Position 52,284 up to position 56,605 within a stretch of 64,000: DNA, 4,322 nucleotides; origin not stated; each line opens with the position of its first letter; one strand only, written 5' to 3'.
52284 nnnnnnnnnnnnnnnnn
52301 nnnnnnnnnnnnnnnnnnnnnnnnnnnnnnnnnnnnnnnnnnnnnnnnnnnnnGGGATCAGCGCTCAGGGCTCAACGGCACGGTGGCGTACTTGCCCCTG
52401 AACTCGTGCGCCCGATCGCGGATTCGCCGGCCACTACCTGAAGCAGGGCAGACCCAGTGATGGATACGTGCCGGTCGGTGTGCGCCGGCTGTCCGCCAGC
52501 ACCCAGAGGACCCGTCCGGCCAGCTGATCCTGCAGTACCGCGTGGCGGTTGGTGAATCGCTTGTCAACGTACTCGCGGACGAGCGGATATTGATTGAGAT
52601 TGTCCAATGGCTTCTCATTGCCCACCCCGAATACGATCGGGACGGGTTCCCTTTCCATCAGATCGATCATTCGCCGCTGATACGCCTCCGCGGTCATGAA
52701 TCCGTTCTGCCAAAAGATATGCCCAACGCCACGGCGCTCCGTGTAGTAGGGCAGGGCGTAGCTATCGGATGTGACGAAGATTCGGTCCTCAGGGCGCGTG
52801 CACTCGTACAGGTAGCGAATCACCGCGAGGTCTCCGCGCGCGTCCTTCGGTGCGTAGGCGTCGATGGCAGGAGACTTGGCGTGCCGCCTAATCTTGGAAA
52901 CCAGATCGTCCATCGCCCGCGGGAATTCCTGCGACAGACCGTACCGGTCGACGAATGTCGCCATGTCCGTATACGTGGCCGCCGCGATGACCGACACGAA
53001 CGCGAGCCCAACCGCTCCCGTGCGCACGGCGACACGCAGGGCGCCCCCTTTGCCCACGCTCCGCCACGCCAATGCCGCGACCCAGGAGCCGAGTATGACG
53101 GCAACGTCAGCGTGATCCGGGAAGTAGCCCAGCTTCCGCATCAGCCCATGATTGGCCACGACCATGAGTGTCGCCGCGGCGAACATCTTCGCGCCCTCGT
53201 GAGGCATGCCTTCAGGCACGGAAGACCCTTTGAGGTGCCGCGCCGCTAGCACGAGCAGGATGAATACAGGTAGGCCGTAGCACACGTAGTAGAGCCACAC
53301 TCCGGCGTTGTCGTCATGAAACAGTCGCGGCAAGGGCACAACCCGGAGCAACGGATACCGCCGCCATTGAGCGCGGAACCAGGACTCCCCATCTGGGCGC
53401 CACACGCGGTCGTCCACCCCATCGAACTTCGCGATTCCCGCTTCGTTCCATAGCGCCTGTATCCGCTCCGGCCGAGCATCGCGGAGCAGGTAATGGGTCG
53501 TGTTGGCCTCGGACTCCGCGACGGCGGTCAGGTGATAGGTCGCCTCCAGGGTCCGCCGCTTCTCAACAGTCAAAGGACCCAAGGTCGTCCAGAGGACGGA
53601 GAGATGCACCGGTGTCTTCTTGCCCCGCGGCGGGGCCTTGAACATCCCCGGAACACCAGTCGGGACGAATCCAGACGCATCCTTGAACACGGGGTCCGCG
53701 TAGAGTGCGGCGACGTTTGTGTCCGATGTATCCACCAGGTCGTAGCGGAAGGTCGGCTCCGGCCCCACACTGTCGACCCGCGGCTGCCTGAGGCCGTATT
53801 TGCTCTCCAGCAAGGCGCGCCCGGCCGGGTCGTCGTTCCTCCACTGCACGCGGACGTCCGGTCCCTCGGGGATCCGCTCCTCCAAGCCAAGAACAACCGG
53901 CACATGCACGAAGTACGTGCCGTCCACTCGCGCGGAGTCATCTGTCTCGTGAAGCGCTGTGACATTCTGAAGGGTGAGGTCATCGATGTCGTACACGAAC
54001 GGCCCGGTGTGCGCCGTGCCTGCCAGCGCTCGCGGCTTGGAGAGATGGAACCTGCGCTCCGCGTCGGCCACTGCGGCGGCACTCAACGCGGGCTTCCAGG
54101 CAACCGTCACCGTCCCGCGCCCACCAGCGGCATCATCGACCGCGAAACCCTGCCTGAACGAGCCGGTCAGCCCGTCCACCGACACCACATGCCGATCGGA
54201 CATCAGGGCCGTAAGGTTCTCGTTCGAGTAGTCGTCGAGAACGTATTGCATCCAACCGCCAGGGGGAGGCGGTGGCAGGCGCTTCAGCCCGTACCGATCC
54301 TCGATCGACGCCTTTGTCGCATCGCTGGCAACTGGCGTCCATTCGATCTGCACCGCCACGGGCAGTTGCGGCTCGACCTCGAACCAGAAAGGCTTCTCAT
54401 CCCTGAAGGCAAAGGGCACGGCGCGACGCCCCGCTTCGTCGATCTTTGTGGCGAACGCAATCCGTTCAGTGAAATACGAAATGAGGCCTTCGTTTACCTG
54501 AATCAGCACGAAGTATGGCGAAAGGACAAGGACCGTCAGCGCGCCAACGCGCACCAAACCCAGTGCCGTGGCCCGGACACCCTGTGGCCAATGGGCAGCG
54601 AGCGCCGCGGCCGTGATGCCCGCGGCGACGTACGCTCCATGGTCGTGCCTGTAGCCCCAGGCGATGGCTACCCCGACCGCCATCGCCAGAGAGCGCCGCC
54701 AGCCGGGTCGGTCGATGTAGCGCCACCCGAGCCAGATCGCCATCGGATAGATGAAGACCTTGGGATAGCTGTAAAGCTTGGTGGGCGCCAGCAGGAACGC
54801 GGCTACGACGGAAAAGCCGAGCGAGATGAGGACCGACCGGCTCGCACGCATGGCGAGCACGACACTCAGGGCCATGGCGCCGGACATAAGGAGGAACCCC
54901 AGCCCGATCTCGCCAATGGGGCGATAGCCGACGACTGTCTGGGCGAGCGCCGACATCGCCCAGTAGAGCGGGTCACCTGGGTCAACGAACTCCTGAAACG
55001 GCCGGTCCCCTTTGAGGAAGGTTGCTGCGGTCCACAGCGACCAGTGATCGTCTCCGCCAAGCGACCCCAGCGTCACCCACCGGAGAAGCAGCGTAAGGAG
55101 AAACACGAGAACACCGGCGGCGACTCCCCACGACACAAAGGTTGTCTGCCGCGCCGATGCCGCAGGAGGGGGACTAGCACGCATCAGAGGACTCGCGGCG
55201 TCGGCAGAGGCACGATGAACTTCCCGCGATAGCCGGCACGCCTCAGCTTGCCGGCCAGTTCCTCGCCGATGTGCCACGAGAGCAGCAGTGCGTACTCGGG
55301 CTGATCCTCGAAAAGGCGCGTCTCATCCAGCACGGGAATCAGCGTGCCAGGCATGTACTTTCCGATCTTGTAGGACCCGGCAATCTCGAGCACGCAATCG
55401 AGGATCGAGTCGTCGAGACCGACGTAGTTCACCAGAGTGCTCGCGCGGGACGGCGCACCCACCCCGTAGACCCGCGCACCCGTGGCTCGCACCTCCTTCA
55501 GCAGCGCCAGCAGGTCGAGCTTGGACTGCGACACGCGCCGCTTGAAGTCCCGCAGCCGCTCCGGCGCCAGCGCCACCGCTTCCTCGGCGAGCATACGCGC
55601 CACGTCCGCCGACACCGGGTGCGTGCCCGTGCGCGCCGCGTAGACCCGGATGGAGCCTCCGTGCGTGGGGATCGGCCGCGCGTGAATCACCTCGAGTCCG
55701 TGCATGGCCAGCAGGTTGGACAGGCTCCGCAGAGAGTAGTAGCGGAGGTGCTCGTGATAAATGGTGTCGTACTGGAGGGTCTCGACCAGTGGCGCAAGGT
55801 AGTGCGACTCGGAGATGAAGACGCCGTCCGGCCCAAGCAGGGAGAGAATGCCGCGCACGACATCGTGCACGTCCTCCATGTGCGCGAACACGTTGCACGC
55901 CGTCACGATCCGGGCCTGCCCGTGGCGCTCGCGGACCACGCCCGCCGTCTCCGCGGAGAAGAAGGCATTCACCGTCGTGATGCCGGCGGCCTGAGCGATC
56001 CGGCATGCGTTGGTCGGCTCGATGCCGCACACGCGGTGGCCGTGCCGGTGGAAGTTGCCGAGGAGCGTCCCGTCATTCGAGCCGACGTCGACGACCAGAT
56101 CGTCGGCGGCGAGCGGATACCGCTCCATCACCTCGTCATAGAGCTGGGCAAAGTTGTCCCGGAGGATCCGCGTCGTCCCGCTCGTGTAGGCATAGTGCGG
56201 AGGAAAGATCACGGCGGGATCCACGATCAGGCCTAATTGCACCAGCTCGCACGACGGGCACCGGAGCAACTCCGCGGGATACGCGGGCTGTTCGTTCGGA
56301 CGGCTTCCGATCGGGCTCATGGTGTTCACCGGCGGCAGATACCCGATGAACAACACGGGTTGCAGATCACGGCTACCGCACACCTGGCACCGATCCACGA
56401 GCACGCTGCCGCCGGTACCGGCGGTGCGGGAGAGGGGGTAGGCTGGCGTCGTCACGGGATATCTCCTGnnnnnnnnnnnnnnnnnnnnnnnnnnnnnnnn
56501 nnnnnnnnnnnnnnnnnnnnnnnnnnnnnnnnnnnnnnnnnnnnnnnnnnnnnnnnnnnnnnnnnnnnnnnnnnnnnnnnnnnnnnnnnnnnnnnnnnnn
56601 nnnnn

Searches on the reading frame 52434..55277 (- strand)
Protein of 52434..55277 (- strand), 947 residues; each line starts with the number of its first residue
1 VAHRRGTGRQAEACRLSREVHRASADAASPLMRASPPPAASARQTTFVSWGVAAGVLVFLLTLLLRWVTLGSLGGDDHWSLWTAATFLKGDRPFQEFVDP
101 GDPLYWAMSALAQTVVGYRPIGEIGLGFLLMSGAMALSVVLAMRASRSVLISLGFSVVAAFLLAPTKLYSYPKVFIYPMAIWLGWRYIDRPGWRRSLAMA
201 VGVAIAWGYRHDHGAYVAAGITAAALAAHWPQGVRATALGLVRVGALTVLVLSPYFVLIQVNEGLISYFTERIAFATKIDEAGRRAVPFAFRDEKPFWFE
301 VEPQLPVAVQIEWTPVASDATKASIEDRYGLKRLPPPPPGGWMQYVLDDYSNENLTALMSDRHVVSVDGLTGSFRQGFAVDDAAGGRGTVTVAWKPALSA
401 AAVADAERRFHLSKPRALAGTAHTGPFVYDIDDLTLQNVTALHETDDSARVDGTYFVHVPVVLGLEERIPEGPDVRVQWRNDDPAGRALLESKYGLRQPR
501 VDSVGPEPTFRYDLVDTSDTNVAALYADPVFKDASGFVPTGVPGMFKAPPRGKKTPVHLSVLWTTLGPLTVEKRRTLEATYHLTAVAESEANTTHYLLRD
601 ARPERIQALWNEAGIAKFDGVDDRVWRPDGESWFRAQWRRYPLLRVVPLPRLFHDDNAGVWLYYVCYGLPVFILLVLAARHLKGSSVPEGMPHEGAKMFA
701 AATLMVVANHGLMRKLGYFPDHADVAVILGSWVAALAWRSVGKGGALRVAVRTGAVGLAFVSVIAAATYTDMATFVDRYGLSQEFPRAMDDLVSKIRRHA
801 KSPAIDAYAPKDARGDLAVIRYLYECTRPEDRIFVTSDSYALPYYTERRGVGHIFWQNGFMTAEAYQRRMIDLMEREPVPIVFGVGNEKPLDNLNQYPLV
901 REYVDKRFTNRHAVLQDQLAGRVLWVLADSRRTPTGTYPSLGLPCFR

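Call 7: search_protein_families(library=ncbifam, proteins=[window:52434-55277:-], max_evalue=0.01)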
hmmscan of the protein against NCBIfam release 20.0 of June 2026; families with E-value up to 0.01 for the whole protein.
window:52434-55277:- (947 aa): 0 families

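Call 17: search_protein_families(library=pfam, proteins=[window:52434-55277:-], max_evalue=0.001)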
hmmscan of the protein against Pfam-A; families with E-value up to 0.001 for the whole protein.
window:52434-55277:- (947 aa): 0 families

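Call 68: search_protein_families(library=pfam, proteins=[window:52434-55277:-], max_evalue=0.1)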
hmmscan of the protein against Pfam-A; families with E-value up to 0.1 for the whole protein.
window:52434-55277:- (947 aa): 0 families

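Call 75: search_solved_structures(query=window:52434-55277:-, max_evalue=1)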
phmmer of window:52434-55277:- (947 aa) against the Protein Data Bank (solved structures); distinct sequences matched with E-value up to 1: 2.
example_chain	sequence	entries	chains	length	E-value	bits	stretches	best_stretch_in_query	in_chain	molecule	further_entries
4j7z_A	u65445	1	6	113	0.11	13.3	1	315-343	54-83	Chaperone protein DnaJ 2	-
9dyv_A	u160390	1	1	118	0.11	13.2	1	315-343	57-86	Chaperone protein DnaJ 2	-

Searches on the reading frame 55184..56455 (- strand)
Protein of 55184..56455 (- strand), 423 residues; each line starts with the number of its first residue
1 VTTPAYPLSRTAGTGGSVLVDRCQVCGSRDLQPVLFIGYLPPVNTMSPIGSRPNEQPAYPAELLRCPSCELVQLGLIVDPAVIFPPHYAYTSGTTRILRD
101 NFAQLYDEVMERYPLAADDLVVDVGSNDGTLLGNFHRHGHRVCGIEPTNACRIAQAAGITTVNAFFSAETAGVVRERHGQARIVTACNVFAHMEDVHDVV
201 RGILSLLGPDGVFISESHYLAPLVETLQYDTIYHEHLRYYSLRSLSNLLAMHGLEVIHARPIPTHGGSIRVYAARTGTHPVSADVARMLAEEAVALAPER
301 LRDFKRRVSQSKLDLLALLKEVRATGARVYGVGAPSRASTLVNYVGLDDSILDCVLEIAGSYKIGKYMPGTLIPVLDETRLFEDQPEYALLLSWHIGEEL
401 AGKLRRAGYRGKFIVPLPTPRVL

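Call 27: search_protein_families(library=ncbifam, proteins=[window:55184-56455:-], max_evalue=0.001)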
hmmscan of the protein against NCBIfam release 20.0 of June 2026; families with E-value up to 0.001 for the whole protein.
window:55184-56455:- (423 aa): 2 families
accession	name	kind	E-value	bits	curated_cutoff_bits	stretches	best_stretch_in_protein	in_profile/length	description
NF045667.1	MTase_DVU1556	equivalog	3e-05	23.6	155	1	104-256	9-162/213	DVU_1556 family methyltransferase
TIGR01983.1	UbiG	equivalog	3.2e-05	23.3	102.95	1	119-213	51-149/228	bifunctional 2-polyprenyl-6-hydroxyphenol methylase/3-demethylubiquinol 3-O-methyltransferase UbiG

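Call 70: search_protein_families(library=pfam, proteins=[window:55184-56455:-], max_evalue=0.01)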
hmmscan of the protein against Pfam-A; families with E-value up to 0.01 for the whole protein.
window:55184-56455:- (423 aa): 7 families
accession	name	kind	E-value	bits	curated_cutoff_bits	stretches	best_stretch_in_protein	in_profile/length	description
PF08484.17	Methyltransf_14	-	1.2e-40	139.4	23.5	1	263-418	1-160/160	C-methyltransferase C-terminal domain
PF13489.12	Methyltransf_23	-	1.3e-17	64.4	27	1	108-258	12-163/164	Methyltransferase domain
PF08421.16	Methyltransf_13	-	1.7e-12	47.7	31.3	1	23-84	1-62/62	Putative zinc binding domain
PF08242.18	Methyltransf_12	-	4.3e-06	27.8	30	1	122-213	1-98/98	Methyltransferase domain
PF08241.18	Methyltransf_11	-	0.00013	22.9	21.2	1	122-214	1-94/95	Methyltransferase domain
PF13649.12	Methyltransf_25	-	0.00047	21.2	27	1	121-211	1-97/97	Methyltransferase domain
PF10096.14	DUF2334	-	0.0013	18.8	26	1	73-112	113-150/203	Uncharacterized protein conserved in bacteria (DUF2334)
